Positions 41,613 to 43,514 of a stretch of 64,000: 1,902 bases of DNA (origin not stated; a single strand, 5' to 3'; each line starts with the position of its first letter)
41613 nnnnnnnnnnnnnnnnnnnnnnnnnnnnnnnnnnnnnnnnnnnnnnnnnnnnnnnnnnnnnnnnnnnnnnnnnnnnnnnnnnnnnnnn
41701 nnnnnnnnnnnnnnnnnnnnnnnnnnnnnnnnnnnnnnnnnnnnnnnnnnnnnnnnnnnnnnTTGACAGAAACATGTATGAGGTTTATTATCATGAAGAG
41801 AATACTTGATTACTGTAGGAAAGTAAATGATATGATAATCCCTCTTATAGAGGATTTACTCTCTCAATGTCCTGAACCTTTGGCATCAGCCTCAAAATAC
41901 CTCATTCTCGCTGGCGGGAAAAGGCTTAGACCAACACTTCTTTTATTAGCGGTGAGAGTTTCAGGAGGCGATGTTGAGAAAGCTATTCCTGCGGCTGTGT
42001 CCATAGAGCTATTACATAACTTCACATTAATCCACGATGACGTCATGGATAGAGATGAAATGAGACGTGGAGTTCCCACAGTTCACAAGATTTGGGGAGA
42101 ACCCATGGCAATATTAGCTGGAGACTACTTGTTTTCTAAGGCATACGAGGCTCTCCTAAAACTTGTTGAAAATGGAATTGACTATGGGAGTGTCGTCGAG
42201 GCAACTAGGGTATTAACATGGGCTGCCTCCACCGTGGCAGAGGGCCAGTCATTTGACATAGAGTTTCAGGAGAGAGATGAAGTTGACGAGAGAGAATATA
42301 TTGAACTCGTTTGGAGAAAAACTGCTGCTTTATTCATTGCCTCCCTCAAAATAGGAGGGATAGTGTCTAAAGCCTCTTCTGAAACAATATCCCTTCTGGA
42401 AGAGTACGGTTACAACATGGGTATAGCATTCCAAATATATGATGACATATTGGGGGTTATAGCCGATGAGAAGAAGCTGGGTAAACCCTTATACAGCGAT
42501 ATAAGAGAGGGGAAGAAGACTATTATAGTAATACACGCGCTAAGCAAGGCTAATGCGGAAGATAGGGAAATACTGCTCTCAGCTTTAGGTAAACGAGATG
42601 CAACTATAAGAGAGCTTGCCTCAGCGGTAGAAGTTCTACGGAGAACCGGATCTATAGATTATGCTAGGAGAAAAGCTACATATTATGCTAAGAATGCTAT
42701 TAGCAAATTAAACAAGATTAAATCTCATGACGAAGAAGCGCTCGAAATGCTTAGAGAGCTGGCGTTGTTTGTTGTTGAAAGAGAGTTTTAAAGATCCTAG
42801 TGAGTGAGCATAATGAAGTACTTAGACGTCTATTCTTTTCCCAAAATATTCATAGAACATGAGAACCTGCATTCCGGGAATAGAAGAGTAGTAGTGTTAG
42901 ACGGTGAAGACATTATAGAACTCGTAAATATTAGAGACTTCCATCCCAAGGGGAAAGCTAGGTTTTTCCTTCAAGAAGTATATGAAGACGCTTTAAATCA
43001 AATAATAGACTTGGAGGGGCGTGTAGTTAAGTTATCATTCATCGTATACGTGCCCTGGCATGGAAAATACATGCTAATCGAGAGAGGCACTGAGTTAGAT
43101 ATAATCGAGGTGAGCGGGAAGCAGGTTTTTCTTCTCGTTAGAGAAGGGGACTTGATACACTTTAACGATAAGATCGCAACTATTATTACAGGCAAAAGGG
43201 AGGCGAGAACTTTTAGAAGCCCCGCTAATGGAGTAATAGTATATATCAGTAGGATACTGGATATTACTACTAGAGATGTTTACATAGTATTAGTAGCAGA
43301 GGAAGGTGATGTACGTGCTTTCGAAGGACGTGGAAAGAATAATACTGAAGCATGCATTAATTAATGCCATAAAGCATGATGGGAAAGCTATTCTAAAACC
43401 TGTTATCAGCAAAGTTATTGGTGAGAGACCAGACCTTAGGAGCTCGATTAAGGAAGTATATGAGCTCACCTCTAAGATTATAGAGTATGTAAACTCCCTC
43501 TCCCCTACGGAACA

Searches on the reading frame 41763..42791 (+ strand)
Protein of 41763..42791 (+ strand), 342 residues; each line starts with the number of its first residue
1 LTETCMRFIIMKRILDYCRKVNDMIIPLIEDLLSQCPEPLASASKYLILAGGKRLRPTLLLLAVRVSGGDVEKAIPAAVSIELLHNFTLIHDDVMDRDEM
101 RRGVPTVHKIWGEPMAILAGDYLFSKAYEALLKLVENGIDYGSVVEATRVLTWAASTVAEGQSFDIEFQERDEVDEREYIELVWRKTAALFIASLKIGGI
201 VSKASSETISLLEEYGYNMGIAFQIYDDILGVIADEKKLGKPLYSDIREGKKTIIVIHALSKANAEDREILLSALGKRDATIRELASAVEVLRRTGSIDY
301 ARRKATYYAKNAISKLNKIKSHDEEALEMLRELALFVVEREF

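Call 3: search_protein_families(library=pfam, proteins=[window:41763-42791:+], max_evalue=1)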
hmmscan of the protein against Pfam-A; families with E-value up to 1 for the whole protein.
window:41763-42791:+ (342 aa): 1 family
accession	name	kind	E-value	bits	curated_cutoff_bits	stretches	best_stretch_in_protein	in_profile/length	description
PF00348.22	polyprenyl_synt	-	2.3e-77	260.1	27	1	39-291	3-250/251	Polyprenyl synthetase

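Call 4: search_protein_families(library=ncbifam, proteins=[window:41763-42791:+], max_evalue=1)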
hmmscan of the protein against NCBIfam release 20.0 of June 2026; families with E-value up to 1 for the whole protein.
window:41763-42791:+ (342 aa): 16 families
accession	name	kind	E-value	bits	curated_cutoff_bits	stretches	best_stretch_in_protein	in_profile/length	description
NF041003.1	GGPP_syn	equivalog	5.2e-115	384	500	1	17-340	5-324/326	geranylgeranyl diphosphate synthase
NF040698.1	IdsA_Meth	equivalog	5.5e-107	357.8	468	1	15-341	4-327/328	short chain isoprenyl diphosphate synthase IdsA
NF041169.1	f2_encap_cargo4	exception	5.6e-81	272.4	450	1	50-341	48-333/334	family 2 encapsulin nanocompartment cargo protein polyprenyl transferase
NF040789.2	gerfarn_diphsyn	equivalog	2.5e-75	253.8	560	1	15-342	12-345/345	geranylfarnesyl diphosphate synthase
NF045485.1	FPPsyn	subfamily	2.8e-61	207.2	275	1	34-274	19-262/288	farnesyl diphosphate synthase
TIGR02748.1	GerC3_HepT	equivalog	2.6e-58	197.6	456.55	1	29-342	20-319/319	heptaprenyl diphosphate synthase component II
NF045549.1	GGPPsyn_IdsB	equivalog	6.8e-55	186.5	475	1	51-327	64-337/346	geranylgeranyl diphosphate synthase IdsB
NF045685.1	GGPPSynCrtE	equivalog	2.5e-51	174.4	460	1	32-274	22-267/293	geranylgeranyl diphosphate synthase CrtE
NF008140.0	PRK10888.1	equivalog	1.8e-50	172.1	412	1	43-340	35-321/323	octaprenyl diphosphate synthase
TIGR02749.1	prenyl_cyano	equivalog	2.4e-50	171.4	383.2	1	40-340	32-320/322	solanesyl diphosphate synthase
NF045628.1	HxpDPsynlarge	equivalog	4.4e-48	163.9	500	1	28-326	11-297/311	hexaprenyl-diphosphate synthase large subunit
NF042417.1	NPPPS_Mycobact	equivalog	5.1e-45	154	600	1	23-329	27-325/335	nonaprenyl/(2E,6E)-farnesyl/geranylgeranyl diphosphat synthase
NF007877.0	PRK10581.1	equivalog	9.6e-38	130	321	1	18-275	11-271/299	(2E,6E)-farnesyl diphosphate synthase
NF040627.1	GFPS_Meth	equivalog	3.9e-33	115.1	600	1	45-233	33-211/285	geranylfarnesyl diphosphate synthase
NF042416.1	GFPPS_Mycobact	equivalog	2.7e-29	102.2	600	1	45-340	35-348/350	bifunctional (2E,6E)-farnesyl/geranyl diphosphate synthase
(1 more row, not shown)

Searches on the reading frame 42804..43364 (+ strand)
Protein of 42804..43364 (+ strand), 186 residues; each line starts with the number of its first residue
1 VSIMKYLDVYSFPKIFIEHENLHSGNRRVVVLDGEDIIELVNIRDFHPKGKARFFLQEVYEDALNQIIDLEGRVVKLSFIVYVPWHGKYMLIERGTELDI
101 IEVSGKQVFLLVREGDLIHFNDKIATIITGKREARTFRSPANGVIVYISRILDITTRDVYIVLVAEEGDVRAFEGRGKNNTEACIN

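Call 3: search_protein_families(library=pfam, proteins=[window:42804-43364:+], max_evalue=1)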
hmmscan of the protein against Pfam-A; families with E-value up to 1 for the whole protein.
window:42804-43364:+ (186 aa): 2 families
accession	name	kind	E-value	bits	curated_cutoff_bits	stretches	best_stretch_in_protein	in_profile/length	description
PF09891.15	DUF2118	-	5.9e-26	91.6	20.5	1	10-167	1-149/149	Uncharacterized protein conserved in archaea (DUF2118)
PF00364.28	Biotin_lipoyl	-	0.087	13.1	22.1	1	107-149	16-57/73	Biotin-requiring enzyme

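Call 4: search_protein_families(library=ncbifam, proteins=[window:42804-43364:+], max_evalue=1)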
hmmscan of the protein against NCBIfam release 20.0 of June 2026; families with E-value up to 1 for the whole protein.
window:42804-43364:+ (186 aa): 0 families
